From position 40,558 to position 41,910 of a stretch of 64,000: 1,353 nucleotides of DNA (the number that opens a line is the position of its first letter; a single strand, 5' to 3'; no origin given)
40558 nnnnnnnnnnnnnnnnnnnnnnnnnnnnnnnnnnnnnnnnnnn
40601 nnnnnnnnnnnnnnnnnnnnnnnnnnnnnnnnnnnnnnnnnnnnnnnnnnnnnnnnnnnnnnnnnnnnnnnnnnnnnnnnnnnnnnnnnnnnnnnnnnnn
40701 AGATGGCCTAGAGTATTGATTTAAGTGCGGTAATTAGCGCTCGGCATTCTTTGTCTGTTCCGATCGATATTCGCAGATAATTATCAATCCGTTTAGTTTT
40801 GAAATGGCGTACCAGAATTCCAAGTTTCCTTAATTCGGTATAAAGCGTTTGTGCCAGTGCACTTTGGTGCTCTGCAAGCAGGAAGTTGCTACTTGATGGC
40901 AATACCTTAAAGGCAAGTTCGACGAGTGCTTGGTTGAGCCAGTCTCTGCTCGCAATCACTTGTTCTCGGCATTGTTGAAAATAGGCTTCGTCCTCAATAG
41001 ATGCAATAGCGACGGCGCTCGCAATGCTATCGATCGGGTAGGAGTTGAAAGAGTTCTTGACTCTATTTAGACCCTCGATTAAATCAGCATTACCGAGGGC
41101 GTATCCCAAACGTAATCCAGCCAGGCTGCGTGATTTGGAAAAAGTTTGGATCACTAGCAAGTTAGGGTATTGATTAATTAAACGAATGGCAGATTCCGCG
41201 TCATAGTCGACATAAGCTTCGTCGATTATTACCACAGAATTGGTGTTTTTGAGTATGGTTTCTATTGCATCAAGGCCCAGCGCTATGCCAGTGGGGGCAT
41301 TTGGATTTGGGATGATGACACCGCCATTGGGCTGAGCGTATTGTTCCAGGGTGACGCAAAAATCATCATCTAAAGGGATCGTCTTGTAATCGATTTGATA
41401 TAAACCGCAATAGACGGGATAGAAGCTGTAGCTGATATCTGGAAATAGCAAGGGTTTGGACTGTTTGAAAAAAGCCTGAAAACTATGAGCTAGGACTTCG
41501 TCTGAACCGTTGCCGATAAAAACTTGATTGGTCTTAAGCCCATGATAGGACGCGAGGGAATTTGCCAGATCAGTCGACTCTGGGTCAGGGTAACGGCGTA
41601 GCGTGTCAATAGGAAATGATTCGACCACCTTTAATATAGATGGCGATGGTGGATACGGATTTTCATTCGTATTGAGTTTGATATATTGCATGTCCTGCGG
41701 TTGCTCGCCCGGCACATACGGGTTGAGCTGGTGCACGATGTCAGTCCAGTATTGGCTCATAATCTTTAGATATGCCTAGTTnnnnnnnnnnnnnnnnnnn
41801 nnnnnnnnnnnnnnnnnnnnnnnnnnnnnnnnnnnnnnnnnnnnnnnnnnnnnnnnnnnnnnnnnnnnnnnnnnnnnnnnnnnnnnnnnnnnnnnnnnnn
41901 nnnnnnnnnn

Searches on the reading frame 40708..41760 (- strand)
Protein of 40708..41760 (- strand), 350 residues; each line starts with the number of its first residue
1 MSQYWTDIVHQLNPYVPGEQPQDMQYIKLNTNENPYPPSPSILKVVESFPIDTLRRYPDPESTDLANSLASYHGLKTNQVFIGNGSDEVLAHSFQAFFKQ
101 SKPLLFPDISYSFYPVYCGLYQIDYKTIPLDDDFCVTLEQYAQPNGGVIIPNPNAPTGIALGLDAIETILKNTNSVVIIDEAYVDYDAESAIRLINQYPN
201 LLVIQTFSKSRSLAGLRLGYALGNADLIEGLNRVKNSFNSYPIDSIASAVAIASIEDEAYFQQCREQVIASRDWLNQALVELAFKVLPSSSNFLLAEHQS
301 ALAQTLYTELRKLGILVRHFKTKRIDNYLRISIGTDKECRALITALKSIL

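Call 17: find_encoding_contigs(protein=window:40708-41760:-, flank=10000, max_places=1)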
Protein window:40708-41760:- (350 aa): 17 contigs read that carry it; 1 place shown.
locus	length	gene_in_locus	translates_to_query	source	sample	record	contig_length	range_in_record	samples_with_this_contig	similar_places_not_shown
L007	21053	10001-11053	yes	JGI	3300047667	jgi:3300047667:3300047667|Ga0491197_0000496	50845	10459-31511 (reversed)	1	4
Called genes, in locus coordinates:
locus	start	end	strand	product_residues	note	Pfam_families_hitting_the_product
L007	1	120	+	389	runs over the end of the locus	PF00155:Aminotran_1_2, PF01053:Cys_Met_Meta_PP (weak)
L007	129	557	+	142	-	PF04828:GFA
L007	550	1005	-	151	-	PF03167:UDG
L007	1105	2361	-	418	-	PF07498:Rho_N, PF07497:Rho_RNA_bind, PF00006:ATP-synt_ab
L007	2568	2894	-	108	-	PF00085:Thioredoxin, PF13098:Thioredoxin_2 (weak), PF13905:Thioredoxin_8 (faint)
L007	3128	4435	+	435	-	PF00270:DEAD, PF04851:ResIII, PF00271:Helicase_C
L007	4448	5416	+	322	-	PF01073:3Beta_HSD (weak), PF01370:Epimerase, PF05368:NmrA (weak), PF13460:NAD_binding_10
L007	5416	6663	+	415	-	PF01743:PolyA_pol, PF12627:PolyA_pol_RNAbd, PF01966:HD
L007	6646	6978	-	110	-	PF04892:VanZ-LLP1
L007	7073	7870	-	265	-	PF02673:BacA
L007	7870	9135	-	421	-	PF02636:Methyltransf_28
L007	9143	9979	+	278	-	PF00106:adh_short, PF08659:KR, PF13561:adh_short_C2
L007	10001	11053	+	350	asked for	PF00155:Aminotran_1_2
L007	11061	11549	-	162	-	PF01288:HPPK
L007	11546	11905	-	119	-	PF02152:FolB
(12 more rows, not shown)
